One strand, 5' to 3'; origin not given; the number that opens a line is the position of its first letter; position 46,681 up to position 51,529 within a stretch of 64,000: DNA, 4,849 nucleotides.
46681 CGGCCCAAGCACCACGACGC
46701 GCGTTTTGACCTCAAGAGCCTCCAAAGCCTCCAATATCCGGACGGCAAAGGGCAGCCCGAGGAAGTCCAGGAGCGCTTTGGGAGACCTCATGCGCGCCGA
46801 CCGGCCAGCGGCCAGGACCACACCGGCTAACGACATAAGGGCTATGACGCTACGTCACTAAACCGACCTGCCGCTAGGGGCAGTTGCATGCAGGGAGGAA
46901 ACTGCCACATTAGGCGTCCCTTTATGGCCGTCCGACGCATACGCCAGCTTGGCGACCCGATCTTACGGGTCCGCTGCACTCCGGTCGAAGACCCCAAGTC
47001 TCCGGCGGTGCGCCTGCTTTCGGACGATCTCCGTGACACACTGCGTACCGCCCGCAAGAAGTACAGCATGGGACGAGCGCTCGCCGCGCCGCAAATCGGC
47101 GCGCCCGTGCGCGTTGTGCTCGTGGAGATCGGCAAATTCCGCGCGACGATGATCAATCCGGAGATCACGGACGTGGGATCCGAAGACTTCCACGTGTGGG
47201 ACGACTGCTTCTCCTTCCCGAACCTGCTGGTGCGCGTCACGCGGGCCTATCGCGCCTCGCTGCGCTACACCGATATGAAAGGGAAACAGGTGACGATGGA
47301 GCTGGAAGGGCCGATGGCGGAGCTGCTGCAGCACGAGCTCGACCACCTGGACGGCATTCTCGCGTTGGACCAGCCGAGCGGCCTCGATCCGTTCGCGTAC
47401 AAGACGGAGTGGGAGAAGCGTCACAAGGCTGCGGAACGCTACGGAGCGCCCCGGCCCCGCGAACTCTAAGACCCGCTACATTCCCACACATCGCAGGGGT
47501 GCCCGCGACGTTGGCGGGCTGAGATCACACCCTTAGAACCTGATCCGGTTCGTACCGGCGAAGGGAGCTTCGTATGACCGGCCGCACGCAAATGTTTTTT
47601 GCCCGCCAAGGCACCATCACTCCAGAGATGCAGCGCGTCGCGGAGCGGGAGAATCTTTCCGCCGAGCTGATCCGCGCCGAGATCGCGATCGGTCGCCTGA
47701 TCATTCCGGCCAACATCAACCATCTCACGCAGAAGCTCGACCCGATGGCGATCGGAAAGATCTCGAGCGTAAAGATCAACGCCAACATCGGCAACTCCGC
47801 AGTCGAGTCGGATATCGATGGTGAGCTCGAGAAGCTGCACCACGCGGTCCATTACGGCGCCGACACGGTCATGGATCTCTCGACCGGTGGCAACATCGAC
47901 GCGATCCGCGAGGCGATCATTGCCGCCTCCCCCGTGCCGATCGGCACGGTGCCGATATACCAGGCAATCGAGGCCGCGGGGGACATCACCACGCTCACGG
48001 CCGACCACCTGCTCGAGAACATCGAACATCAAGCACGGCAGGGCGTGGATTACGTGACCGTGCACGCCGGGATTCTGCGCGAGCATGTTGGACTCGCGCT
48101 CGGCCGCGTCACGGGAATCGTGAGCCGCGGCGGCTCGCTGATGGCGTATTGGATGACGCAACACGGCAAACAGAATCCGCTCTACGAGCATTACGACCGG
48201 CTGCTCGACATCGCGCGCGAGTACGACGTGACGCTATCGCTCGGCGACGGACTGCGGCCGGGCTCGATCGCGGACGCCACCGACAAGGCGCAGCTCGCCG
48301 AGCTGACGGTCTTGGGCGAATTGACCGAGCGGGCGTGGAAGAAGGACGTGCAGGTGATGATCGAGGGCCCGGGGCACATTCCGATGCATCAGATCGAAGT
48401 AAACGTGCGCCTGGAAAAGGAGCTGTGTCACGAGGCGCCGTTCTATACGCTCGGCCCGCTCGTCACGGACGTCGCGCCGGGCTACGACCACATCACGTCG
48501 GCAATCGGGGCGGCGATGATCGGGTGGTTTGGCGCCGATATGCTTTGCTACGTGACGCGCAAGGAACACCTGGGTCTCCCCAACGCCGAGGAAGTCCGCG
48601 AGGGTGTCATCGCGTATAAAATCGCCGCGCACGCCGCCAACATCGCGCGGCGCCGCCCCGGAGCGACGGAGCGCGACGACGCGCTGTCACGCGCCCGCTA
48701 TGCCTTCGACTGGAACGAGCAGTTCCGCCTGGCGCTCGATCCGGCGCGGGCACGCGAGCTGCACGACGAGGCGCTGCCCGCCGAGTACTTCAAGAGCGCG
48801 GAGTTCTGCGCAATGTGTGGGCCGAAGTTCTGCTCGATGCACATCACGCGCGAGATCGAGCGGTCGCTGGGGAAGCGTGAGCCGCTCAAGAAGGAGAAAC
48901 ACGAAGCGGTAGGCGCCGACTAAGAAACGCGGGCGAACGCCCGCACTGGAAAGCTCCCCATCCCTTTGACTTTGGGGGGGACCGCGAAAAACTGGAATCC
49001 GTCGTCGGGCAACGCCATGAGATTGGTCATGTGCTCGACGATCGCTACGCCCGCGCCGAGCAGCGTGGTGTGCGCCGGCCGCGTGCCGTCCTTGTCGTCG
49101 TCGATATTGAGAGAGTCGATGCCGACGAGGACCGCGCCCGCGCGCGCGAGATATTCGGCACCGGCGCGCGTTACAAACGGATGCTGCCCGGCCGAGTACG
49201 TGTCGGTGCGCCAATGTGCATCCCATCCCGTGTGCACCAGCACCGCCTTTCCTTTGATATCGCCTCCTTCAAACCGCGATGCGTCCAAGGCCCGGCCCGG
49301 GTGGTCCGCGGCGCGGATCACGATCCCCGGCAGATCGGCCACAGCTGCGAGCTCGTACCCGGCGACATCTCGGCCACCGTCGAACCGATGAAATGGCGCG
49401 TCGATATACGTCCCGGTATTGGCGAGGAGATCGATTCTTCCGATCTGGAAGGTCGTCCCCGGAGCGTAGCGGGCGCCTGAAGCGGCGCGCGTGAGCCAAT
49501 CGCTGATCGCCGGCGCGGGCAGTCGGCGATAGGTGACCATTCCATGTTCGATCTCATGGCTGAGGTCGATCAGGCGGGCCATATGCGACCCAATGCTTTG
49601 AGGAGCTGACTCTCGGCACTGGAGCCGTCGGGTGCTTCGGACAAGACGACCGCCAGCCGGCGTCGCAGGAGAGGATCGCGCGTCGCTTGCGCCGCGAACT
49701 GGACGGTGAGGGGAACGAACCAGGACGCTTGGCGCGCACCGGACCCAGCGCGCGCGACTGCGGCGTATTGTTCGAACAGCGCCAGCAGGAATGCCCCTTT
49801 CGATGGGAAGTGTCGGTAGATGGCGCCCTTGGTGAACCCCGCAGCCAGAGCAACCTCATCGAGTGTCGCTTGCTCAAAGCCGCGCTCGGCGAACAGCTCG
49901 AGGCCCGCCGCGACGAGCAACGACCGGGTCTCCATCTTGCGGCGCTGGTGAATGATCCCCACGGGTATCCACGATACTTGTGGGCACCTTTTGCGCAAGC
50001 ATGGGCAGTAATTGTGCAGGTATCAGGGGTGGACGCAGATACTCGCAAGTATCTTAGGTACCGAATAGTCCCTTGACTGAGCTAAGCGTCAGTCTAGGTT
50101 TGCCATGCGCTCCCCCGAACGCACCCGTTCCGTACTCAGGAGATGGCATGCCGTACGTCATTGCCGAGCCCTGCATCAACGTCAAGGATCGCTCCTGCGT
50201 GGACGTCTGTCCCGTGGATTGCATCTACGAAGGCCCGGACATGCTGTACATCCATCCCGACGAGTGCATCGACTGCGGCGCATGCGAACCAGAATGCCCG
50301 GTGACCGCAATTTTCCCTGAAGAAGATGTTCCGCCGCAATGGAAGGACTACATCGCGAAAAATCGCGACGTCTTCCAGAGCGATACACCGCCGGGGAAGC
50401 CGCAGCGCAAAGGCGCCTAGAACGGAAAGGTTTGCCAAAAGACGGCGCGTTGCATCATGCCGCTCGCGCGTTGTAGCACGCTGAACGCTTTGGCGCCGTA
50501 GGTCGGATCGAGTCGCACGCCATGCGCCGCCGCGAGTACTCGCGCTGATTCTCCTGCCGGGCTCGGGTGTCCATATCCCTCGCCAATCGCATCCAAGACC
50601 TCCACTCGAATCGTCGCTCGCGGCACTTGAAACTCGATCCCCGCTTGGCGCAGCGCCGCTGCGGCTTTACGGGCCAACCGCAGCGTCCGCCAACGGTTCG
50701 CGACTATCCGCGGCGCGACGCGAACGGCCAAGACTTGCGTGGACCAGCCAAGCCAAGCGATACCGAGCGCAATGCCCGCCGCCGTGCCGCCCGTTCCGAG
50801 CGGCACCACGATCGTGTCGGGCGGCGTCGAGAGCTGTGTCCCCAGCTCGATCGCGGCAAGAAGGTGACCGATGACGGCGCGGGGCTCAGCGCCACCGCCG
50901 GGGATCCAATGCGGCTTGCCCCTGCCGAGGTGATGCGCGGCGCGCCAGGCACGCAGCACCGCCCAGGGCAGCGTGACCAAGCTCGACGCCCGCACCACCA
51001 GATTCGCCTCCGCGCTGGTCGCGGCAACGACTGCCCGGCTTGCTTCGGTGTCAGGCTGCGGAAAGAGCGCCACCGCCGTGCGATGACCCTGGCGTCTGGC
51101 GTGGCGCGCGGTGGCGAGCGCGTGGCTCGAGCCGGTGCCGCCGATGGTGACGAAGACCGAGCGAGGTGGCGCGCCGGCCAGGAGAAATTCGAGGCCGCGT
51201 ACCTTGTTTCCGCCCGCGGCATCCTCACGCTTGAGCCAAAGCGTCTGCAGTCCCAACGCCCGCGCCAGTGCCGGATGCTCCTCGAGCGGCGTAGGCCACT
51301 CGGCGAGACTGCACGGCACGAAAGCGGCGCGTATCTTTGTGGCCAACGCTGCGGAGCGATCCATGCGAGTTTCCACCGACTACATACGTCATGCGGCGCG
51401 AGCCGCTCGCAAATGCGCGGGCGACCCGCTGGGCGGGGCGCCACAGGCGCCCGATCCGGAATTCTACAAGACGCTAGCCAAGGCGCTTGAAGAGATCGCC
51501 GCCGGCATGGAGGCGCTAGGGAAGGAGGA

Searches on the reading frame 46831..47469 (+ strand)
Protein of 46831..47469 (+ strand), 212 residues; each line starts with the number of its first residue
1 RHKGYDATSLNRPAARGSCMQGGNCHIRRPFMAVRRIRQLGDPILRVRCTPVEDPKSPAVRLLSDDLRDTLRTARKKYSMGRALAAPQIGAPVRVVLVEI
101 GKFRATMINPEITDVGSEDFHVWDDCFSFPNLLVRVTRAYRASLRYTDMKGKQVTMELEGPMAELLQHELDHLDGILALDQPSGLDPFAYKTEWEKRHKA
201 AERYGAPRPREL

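Call 75: search_protein_families(library=pfam, proteins=[window:46831-47469:+], max_evalue=0.00001)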
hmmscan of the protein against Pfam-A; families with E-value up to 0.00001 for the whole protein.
window:46831-47469:+ (212 aa): 1 family
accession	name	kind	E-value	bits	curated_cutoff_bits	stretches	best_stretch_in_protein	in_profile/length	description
PF01327.26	Pep_deformylase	-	5.8e-38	130.4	22.8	1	35-183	2-151/156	Polypeptide deformylase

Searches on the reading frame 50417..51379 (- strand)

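Call 75: search_protein_families(library=pfam, proteins=[window:50417-51379:-], max_evalue=0.00001)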
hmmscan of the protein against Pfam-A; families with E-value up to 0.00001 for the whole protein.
window:50417-51379:- (320 aa): 1 family
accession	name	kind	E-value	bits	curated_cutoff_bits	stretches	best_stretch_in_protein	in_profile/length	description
PF00291.31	PALP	-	1.5e-29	103.7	35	1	24-306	2-280/295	Pyridoxal-phosphate dependent enzyme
